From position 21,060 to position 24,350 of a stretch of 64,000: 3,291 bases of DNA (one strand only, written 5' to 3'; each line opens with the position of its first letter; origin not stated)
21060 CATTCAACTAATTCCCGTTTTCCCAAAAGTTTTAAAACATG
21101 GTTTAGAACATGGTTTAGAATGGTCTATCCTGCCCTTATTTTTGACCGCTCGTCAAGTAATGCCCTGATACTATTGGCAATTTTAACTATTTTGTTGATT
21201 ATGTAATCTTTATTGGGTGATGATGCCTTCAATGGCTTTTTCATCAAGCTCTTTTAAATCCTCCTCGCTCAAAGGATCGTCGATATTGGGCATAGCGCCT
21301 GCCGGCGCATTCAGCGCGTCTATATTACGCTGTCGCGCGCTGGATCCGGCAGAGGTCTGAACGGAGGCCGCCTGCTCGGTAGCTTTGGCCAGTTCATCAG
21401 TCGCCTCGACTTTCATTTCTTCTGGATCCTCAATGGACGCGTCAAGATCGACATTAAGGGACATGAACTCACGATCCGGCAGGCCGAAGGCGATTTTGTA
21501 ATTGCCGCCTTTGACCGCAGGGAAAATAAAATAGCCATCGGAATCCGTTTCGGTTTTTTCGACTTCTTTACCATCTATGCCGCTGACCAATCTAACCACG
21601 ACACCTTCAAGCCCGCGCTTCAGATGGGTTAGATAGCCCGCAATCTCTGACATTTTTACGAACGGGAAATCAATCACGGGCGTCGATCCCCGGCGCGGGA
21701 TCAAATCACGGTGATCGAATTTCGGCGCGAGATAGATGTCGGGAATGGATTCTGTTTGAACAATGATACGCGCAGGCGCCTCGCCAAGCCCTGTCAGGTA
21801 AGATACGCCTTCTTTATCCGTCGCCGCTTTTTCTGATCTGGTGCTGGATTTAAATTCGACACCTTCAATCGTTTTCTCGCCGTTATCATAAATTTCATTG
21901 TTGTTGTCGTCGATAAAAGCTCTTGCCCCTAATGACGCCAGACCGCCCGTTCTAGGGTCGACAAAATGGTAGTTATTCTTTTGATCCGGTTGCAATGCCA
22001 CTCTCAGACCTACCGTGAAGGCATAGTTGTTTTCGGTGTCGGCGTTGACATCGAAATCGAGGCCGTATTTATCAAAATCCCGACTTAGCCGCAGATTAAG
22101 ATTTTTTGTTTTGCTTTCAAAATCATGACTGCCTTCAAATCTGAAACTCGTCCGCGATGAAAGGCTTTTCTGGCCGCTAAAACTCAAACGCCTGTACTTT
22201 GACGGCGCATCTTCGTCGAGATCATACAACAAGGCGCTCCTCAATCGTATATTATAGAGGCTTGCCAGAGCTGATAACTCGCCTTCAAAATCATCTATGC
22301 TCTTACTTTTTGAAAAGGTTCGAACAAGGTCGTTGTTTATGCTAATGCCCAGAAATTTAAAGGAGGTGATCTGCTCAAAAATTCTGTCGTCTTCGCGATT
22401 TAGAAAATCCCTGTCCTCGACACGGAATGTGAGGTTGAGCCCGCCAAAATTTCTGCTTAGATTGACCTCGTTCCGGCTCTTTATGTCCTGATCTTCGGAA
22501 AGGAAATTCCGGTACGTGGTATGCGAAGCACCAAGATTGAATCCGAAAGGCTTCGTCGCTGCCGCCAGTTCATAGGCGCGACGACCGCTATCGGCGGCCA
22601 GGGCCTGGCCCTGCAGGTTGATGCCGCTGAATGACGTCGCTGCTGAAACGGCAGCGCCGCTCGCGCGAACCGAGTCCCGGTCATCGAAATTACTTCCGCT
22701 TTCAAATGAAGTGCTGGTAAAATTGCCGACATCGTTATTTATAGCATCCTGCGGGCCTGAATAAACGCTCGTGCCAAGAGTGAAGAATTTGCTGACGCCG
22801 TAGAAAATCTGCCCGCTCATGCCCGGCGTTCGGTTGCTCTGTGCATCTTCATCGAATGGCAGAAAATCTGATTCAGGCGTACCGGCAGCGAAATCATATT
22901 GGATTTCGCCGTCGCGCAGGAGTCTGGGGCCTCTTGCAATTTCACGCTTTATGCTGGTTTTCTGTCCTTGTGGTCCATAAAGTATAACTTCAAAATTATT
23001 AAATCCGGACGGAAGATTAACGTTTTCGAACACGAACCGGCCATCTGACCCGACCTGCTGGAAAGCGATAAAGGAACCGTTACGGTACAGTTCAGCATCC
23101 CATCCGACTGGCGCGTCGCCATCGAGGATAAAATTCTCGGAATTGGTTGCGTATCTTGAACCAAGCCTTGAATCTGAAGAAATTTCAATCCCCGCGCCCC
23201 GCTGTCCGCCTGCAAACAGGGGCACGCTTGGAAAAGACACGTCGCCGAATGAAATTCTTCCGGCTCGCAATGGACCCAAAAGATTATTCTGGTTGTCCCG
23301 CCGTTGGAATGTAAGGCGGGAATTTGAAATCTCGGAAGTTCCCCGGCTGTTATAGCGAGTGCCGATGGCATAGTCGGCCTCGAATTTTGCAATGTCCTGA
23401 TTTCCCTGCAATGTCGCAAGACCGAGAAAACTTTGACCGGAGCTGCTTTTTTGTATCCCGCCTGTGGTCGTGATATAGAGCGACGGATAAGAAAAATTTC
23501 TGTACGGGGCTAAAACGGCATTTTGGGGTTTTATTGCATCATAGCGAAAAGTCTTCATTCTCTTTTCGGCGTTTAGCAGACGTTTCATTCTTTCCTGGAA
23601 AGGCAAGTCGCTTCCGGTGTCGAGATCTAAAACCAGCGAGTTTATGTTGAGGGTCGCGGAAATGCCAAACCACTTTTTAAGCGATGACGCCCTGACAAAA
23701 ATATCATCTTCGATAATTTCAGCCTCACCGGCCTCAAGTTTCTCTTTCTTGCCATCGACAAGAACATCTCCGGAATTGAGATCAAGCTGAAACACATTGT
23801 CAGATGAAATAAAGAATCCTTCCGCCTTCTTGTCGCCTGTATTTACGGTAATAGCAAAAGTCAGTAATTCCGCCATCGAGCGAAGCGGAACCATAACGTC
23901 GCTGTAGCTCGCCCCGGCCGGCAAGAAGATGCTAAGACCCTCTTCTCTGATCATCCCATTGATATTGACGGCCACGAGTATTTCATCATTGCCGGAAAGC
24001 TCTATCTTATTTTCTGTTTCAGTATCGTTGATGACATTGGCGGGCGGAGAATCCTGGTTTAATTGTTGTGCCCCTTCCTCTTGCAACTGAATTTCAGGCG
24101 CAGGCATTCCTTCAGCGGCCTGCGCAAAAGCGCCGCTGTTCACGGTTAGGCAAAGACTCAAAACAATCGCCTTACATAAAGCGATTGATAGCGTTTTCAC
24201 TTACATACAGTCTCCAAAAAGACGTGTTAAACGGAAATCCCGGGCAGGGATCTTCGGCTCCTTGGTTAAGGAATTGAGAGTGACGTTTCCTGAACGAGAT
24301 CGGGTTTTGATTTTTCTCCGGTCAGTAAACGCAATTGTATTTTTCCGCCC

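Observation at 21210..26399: Chaperone-usher-like fimbrial operon built on DUF4402-like subunits with an over-long usher: candidate uncharacterised fibre system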

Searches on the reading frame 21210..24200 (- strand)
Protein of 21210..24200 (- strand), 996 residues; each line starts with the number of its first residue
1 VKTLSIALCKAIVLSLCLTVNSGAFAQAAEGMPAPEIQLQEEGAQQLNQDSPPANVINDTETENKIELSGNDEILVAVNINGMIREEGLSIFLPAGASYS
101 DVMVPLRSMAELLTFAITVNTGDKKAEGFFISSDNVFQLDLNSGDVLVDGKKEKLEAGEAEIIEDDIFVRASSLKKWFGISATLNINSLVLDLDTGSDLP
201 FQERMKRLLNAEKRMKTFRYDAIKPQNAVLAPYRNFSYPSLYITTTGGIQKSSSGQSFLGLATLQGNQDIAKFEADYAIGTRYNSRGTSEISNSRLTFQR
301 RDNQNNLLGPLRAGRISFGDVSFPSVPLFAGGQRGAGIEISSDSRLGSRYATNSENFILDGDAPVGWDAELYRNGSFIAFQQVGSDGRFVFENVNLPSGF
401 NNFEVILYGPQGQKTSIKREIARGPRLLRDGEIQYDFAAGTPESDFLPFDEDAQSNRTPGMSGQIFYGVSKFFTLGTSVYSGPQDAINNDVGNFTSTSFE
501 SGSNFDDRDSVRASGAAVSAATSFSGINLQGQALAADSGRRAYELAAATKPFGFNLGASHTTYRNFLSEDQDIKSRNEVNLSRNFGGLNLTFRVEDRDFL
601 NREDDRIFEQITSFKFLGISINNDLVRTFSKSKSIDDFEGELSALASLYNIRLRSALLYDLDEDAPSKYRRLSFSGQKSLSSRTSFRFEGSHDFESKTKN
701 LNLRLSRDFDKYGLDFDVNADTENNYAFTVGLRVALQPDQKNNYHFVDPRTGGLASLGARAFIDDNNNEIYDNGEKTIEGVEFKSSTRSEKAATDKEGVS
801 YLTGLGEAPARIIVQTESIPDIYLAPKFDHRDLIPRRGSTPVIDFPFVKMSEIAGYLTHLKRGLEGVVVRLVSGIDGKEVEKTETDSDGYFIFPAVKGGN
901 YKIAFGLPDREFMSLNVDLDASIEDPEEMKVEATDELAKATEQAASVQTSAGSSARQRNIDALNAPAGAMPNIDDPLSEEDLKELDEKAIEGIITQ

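Call 3: search_protein_families(library=pfam, proteins=[window:21210-24200:-], max_evalue=1)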
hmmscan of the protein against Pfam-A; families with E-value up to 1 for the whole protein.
window:21210-24200:- (996 aa): 13 families
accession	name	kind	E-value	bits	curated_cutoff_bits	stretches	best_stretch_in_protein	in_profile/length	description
PF17210.9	SdrD_B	-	1.5e-11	44.9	29.7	2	861-914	21-73/112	SdrD B-like domain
PF00577.26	Usher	-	4.8e-05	22.9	27.1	1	337-708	68-433/549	Outer membrane usher protein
PF13620.12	CarboxypepD_reg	-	9.7e-05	23.1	32.3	1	861-905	11-54/82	Carboxypeptidase regulatory-like domain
PF09430.16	EMC7_beta-sandw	-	0.00024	21.7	26.6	1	881-948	21-80/122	ER membrane protein complex subunit 7, beta-sandwich domain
PF07833.16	Cu_amine_oxidN1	-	0.00037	20.9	24.2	1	101-184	19-99/108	Copper amine oxidase N-terminal domain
PF17802.7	SpaA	-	0.0057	17.2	23.1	1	863-903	15-56/91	Prealbumin-like fold domain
PF13715.12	CarbopepD_reg_2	-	0.019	15.4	32.2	1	880-905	25-50/88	CarboxypepD_reg-like domain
PF24025.1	Ig_DR_A0283-like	-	0.02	15.6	27.1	1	863-929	20-88/102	DR_A0283-like, Ig-like domain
PF01105.29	EMP24_GP25L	-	0.032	14.7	25.9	1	876-944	47-120/182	emp24/gp25L/p24 family/GOLD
PF20598.4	DUF6795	-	0.054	14.2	27.4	1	854-898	2-48/103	Domain of unknown function (DUF6795)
PF01429.25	MBD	-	0.1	12.7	21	1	364-423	12-51/77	Methyl-CpG binding domain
PF11243.13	DUF3045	-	0.12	13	27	1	576-628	9-62/88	Protein of unknown function (DUF3045)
PF14686.12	fn3_3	-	0.2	11.9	24.4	1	883-903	29-49/75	Polysaccharide lyase family 4, domain II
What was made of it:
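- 21210..24200 (-): Usher (996 aa including signal peptide; stop codon at 21210-21212). Pfam Usher scores 22.9 bits, below the cut-off of 27.1 (call 3).
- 21987..23483 (-): Translocation barrel. Strands 1-6 are residues ~240-341 and strands 7-24 are residues ~433-738. This interval also encloses the plug. The Pfam Usher alignment covers residues 337-708 (call 3).
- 21405..21677 (-): C-terminal periplasmic beta-sandwich 2 (residues ~842-932), SdrD_B / CarboxypepD_reg (prealbumin-like) type. It sits where classical ushers have CTD2. SdrD_B at 44.9 bits against a cut-off of 29.7 (call 3).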

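Call 4: search_protein_families(library=ncbifam, proteins=[window:21210-24200:-], max_evalue=1)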
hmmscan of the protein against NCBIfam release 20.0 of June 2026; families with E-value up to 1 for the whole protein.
window:21210-24200:- (996 aa): 3 families
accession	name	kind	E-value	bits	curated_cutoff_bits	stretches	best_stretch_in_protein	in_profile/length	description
NF058648.1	ECF_sub_HI1622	equivalog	0.0042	17.1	100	1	865-954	40-125/180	NikL family nickel/cobalt ECF transporter subunit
NF010457.0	PRK13883.1-4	subfamily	0.0097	15.9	160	1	1-55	1-52/137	conjugal transfer protein TrbH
NF011760.0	PRK15213.1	equivalog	0.048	11.6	752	1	374-544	281-450/796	PefC/AfrB family outer membrane usher protein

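Call 5: search_solved_structures(query=window:21210-24200:-, max_evalue=10, show_alignments=1)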
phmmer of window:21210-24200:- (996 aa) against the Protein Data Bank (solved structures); distinct sequences matched with E-value up to 10: 2.
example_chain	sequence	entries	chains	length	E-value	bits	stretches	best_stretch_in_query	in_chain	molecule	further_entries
5xyi_R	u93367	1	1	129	0.41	11.8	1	827-880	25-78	40S ribosomal protein S17-B, putative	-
3ip1_A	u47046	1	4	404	2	9.5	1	819-899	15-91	Alcohol dehydrogenase, zinc-containing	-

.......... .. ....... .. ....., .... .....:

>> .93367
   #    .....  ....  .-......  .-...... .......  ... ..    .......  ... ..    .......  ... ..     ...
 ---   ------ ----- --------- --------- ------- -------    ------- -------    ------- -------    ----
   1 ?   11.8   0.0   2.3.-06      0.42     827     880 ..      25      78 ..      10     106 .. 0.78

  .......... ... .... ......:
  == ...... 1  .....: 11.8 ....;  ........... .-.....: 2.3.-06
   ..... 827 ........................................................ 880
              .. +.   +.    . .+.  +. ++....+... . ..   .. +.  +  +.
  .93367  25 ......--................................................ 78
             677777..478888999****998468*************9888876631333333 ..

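Call 9: find_homologous_proteins(query=window:21210-24200:-, max_evalue=0.001)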
Query window:21210-24200:- (996 aa): 241 proteins with E <= 0.001 among 8000 candidates; the best 120 are listed.
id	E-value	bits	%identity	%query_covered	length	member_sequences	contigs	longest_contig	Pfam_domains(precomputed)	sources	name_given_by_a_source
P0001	0.0e+0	2156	100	98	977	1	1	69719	PF22904.4,PF17210.10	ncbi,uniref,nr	ncbi:MAG: hypothetical protein DI586_00145 [Micavibrio aeruginosavorus]|uniref:SD-repeat containing 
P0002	0.0e+0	1578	70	100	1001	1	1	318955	PF22904.4,PF17210.10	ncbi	-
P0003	0.0e+0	1461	66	100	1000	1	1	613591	PF13620.13,PF22904.4,PF17210.10,PF07833.17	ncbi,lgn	-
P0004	0.0e+0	1398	63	98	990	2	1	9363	PF17210.10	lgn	-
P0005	0.0e+0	1289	58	100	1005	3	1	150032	PF13620.13,PF22904.4,PF17210.10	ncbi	-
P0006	0.0e+0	1255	56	100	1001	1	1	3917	PF17210.10,PF07833.17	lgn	-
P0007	0.0e+0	1254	57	100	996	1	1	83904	PF13620.13,PF22904.4,PF17210.10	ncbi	-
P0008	0.0e+0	1233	57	100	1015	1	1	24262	PF13620.13,PF09430.17,PF22904.4,PF17210.10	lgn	-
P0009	0.0e+0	1185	54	100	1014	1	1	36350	PF13620.13,PF22904.4,PF17210.10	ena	-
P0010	5.0e-218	745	42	85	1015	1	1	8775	PF13620.13,PF17210.10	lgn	-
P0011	1.5e-210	720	41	84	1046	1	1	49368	PF13620.13,PF07833.17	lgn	-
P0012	3.8e-210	719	42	85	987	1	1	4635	PF13620.13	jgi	-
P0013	1.7e-200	687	42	84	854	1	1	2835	PF17210.10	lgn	-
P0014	5.2e-196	672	38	90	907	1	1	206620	PF13620.13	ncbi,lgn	-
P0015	1.8e-195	670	41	84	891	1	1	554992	-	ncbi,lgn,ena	-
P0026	8.2e-177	608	38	84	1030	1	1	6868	PF05036.19,PF13620.13,PF22904.4,PF17210.10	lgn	-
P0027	6.0e-176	605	37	83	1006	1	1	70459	PF05036.19,PF17210.10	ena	-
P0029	9.6e-168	578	34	89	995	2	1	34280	PF00577.27,PF13620.13,PF17210.10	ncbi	-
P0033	3.3e-165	570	35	83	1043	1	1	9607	PF00577.27,PF17802.8,PF17210.10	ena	-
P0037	8.0e-162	559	36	84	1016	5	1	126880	PF05036.19,PF17210.10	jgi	-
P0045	5.2e-68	248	26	89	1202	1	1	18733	PF11741.14,PF13620.13,PF22904.4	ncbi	-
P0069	6.9e-50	188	26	81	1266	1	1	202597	PF22904.4,PF17210.10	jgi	jgi:hypothetical protein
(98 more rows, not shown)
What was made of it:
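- Checked: NCBI's model of this protein is 977 aa (call 9, P0001).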

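Call 12: search_solved_structures(query=A1, max_evalue=10, show_alignments=2)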
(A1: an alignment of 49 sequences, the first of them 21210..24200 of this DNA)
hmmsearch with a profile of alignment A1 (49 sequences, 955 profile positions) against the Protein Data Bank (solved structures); distinct sequences matched with E-value up to 10: 13.
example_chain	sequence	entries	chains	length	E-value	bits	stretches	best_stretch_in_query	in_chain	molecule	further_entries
10ps_A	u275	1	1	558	3.6e-13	51.6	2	817-867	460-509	Serine-aspartate repeat-containing protein D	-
9c7v_B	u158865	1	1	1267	6.9e-05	24.2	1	807-886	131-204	BOS complex subunit NOMO2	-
8vdk_A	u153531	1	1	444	7.8e-05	24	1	818-868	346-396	Serine-aspartate repeat-containing protein D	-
3irp_X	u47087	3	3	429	0.00013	23.3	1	817-865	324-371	Uro-adherence factor A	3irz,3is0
3is1_X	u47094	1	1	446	0.00014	23.2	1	817-864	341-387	Uro-adherence factor A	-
4wi0_B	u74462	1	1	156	0.083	14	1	838-892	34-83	Cellulosomal scaffoldin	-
4u3s_B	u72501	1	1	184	0.13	13.3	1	838-892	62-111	Cellulosomal scaffoldin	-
4v4c_B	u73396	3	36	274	0.25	12.4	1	821-866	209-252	Pyrogallol hydroxytransferase small subunit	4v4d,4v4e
1ykm_B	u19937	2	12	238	2.7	9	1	839-863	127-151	Protocatechuate 3,4-dioxygenase beta chain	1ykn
2pcd_M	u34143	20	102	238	2.7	9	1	839-863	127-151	PROTOCATECHUATE 3,4-DIOXYGENASE (BETA CHAIN) | PROTOCATECHUATE 3,4-DIOXYGENASE | Protocatechuate 3,4-dioxygenase beta chain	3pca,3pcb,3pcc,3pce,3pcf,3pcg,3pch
1yko_B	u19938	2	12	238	2.7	9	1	839-863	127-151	Protocatechuate 3,4-dioxygenase beta chain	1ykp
1ykk_B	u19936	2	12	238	2.7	9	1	839-863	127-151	Protocatechuate 3,4-dioxygenase beta chain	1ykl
3mi1_M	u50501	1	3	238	3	8.8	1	839-862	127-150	Protocatechuate 3,4-dioxygenase beta chain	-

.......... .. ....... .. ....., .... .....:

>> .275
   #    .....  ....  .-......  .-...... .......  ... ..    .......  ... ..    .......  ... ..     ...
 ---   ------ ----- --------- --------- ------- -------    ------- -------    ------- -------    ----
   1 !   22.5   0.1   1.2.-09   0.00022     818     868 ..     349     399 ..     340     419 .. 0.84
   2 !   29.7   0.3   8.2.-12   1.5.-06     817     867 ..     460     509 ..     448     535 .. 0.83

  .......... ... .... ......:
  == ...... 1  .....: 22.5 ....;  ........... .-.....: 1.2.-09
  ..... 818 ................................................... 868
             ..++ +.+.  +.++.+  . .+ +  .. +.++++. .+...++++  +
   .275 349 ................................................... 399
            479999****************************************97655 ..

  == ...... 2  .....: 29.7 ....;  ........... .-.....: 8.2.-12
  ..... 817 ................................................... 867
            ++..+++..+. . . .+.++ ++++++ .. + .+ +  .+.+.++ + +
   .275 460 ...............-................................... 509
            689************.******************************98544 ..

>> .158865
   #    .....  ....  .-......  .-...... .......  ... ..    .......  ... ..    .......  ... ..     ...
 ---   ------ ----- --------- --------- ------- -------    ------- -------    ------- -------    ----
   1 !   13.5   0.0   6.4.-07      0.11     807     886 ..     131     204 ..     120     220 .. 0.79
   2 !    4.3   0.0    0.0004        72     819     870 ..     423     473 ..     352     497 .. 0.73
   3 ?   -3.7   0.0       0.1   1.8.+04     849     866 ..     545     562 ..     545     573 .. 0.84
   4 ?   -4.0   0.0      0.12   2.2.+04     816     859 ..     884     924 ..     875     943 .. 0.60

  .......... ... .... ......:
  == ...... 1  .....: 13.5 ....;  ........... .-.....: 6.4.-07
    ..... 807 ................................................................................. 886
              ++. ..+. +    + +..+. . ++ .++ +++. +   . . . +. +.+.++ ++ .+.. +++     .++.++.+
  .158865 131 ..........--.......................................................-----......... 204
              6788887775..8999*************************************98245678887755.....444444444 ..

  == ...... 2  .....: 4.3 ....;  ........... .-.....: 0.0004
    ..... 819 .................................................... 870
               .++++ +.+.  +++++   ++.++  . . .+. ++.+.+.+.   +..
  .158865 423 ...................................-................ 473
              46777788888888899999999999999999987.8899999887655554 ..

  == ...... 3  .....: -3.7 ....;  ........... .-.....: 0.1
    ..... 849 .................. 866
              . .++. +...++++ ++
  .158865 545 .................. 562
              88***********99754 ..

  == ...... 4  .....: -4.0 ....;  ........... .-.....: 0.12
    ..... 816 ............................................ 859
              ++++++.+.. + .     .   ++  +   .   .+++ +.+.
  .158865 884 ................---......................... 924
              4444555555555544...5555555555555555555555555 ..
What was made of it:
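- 21405..21677 (-): The family profile hits SdrD B domains in the PDB at E=3.6e-13 (call 12).
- Tried and rejected: The usher profile hit only SdrD/NOMO-type sandwiches (call 12).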

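Call 20: find_related_loci(query=A1, collection=genome_contigs, flank=6000)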
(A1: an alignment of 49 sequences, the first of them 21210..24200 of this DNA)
Query A1 (996 aa) in genome_contigs; peptide patterns used: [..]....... (x = any residue, [..] = any of these).
599 stretches matched a pattern (row limit reached: there are more); 566 encode a relative of the query (tblastn E <= 1e-3); the best 80 are kept; 80 distinct loci.
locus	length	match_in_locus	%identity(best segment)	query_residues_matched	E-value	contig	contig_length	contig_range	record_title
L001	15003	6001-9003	70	1-996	0e+0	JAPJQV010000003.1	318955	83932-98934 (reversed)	MAG: Micavibrio sp. isolate RAGGC_293 NODE_5_length_318955_cov_16.125077, whole genome shotgun sequence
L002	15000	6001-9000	66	1-996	0e+0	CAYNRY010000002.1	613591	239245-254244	MAG TPA_asm: uncultured Micavibrio sp. isolate binchicken_co264_4 genome assembly, contig: NODE_3_length_613591_cov_17.0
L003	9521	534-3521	57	1-996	0e+0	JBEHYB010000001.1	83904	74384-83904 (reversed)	MAG: Pseudomonadota bacterium isolate ESF1.bin.114 NODE_335_length_83904_cov_4.472072, whole genome shotgun sequence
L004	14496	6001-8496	43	52-903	0e+0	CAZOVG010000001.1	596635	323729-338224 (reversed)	MAG TPA_asm: uncultured Pseudobdellovibrionaceae bacterium isolate SRP329715_co2_156 genome assembly, contig: NODE_5_len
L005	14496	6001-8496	42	52-903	0e+0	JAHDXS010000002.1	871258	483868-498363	MAG: Alphaproteobacteria bacterium isolate PRO23 NODE_6_length_871258_cov_22.685697, whole genome shotgun sequence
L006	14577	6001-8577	38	4-903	0e+0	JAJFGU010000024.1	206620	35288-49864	MAG: Alphaproteobacteria bacterium isolate OFTM66 OFTM66_23, whole genome shotgun sequence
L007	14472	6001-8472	41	66-903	0e+0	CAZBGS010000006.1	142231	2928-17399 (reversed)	MAG TPA_asm: uncultured Pseudobdellovibrionaceae bacterium isolate binchicken_co168_355 genome assembly, contig: NODE_11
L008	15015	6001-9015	58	1-996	0e+0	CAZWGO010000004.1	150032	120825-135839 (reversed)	MAG TPA_asm: uncultured Micavibrio sp. isolate SRP062349_co2_102 genome assembly, contig: NODE_53_length_150032_cov_13.3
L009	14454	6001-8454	37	79-903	5e-176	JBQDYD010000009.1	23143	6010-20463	MAG: Alcanivorax sp. isolate MAG10 Contig9, whole genome shotgun sequence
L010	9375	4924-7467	36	65-926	8e-176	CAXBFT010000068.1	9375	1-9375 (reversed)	MAG TPA_asm: uncultured Alphaproteobacteria bacterium isolate ERR2762121_concoct_146 genome assembly, contig: ERZ3421540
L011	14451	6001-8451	36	72-903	3e-172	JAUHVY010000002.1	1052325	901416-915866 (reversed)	MAG: Alphaproteobacteria bacterium isolate 1_bin.40 NODE_3_length_1052325_cov_25.225944, whole genome shotgun sequence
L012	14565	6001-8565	35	66-932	2e-169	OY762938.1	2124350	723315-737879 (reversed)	MAG: uncultured Micavibrio sp. isolate 194a20bb-105a-45c9-9846-0688499aae06 genome assembly, chromosome: 1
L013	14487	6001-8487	35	81-926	1e-168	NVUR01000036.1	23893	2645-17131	MAG: Alphaproteobacteria bacterium isolate NORP84 Contig_source1383C_23343, whole genome shotgun sequence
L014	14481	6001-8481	36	64-903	6e-167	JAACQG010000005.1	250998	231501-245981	MAG: Alphaproteobacteria bacterium isolate CG_2015-04_47_12 CG_2015-04_curated_scaffold_5, whole genome shotgun sequence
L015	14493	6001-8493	35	79-926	3e-163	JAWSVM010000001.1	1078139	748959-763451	MAG: Alphaproteobacteria bacterium isolate AMN13_PHB_alp1 T50P3HB_contig_4, whole genome shotgun sequence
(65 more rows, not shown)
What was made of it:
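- On Classical (beta, gamma, kappa, pi) and alternative (alpha) chaperone-usher pili: The host is the alphaproteobacterium Micavibrio (call 9), and most relatives are Sphingomonadales (call 20).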
